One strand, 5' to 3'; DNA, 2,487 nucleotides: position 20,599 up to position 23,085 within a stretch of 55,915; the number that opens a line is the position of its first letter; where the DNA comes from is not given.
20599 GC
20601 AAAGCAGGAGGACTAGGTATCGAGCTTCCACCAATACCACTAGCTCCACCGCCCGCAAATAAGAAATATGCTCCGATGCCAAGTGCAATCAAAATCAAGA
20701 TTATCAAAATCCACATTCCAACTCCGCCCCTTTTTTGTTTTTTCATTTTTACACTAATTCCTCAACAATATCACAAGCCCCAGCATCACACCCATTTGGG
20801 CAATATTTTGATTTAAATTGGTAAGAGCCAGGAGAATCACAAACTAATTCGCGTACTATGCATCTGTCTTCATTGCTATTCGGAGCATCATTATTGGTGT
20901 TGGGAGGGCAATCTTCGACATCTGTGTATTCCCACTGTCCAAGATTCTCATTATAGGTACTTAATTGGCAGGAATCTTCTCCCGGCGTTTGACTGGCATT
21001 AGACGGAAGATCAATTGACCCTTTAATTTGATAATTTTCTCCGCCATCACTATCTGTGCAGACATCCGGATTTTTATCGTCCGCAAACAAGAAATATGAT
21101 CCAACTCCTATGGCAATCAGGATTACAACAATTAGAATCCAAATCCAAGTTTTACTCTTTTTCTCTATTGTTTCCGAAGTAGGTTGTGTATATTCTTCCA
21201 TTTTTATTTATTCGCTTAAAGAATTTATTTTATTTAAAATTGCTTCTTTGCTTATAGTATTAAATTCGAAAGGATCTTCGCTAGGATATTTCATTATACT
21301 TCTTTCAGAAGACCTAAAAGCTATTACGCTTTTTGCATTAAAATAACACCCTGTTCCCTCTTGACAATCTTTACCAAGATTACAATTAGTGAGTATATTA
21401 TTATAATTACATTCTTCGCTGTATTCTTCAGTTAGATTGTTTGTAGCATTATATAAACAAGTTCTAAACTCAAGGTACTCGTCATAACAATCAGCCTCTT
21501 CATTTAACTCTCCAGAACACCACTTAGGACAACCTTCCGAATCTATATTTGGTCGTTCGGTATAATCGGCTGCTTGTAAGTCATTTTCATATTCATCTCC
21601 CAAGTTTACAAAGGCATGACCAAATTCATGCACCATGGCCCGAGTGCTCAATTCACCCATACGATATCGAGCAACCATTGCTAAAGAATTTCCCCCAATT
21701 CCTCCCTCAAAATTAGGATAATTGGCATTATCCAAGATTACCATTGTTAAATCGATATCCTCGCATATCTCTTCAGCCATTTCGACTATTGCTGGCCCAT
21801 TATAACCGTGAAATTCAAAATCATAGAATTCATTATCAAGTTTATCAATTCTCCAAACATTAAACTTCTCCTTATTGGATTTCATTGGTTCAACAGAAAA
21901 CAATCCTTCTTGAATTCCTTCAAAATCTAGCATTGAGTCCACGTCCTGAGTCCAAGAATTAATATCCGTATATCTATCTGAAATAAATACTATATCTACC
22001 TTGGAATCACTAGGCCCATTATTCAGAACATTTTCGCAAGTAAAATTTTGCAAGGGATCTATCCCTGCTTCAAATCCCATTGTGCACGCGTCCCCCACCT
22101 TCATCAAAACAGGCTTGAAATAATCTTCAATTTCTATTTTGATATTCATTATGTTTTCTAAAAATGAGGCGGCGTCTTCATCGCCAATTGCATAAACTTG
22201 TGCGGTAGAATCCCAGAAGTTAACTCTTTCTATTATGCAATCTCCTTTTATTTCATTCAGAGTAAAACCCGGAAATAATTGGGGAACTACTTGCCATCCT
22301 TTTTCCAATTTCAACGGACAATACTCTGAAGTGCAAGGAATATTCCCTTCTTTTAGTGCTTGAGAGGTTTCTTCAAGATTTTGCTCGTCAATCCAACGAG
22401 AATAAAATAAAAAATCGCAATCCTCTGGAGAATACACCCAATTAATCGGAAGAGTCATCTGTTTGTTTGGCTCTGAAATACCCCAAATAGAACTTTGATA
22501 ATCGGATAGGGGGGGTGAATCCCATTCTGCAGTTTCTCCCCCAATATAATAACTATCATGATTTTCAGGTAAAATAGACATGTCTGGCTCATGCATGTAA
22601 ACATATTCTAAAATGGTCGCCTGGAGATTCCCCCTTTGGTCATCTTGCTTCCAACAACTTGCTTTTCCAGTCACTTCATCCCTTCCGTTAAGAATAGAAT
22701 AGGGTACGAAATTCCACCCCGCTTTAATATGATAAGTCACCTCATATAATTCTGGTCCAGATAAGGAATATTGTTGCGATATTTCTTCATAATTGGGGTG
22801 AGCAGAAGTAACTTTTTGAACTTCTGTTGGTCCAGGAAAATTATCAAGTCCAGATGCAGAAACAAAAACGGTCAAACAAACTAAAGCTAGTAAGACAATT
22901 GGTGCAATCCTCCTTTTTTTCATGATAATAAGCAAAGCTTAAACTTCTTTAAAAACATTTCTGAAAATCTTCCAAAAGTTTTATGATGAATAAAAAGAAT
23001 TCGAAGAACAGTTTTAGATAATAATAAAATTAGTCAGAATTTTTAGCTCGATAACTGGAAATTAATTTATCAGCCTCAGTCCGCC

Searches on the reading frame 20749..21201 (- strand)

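Call 47: search_protein_families(library=pfam, proteins=[window:20749-21201:-], max_evalue=0.001)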
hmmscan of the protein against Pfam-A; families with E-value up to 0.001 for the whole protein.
window:20749-21201:- (150 aa): 0 families

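Call 49: search_protein_families(library=ncbifam, proteins=[window:20749-21201:-], max_evalue=0.01)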
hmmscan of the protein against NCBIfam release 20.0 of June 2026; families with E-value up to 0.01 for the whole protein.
window:20749-21201:- (150 aa): 2 families
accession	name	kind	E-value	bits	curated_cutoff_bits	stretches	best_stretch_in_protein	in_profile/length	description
NF004285.1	PRK05696.1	equivalog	0.0036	17.1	179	1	8-48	10-51/171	flagellar basal body-associated protein FliL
NF005411.0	PRK06975.1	equivalog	0.0041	15.5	414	1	3-39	312-348/660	fused uroporphyrinogen-III synthase HemD/membrane protein HemX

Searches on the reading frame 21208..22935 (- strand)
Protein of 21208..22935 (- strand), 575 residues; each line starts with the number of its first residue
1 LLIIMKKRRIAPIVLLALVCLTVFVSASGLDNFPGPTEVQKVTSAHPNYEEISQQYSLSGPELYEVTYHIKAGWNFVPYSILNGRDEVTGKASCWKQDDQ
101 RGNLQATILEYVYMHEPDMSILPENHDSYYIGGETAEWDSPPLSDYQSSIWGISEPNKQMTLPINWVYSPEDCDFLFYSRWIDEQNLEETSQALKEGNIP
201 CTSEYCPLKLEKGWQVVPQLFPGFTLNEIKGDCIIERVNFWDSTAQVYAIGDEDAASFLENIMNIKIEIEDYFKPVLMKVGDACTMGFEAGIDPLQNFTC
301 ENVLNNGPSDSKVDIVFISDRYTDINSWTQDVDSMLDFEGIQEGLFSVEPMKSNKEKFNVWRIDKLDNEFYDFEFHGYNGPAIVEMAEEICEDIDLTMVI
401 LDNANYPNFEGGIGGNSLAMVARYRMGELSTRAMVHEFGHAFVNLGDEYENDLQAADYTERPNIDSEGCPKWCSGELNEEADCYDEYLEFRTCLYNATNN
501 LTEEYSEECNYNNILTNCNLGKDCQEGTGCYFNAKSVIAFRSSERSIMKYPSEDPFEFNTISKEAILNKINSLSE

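Call 13: search_protein_families(library=pfam, proteins=[window:21208-22935:-], max_evalue=0.00001)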
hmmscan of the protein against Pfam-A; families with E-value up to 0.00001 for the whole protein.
window:21208-22935:- (575 aa): 1 family
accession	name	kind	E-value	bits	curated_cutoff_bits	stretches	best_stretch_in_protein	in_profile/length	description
PF09471.16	Peptidase_M64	-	2.8e-07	30.4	26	0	396-458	113-170/302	IgA Peptidase M64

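Call 49: search_protein_families(library=ncbifam, proteins=[window:21208-22935:-], max_evalue=0.01)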
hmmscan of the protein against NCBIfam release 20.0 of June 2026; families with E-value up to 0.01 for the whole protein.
window:21208-22935:- (575 aa): 0 families
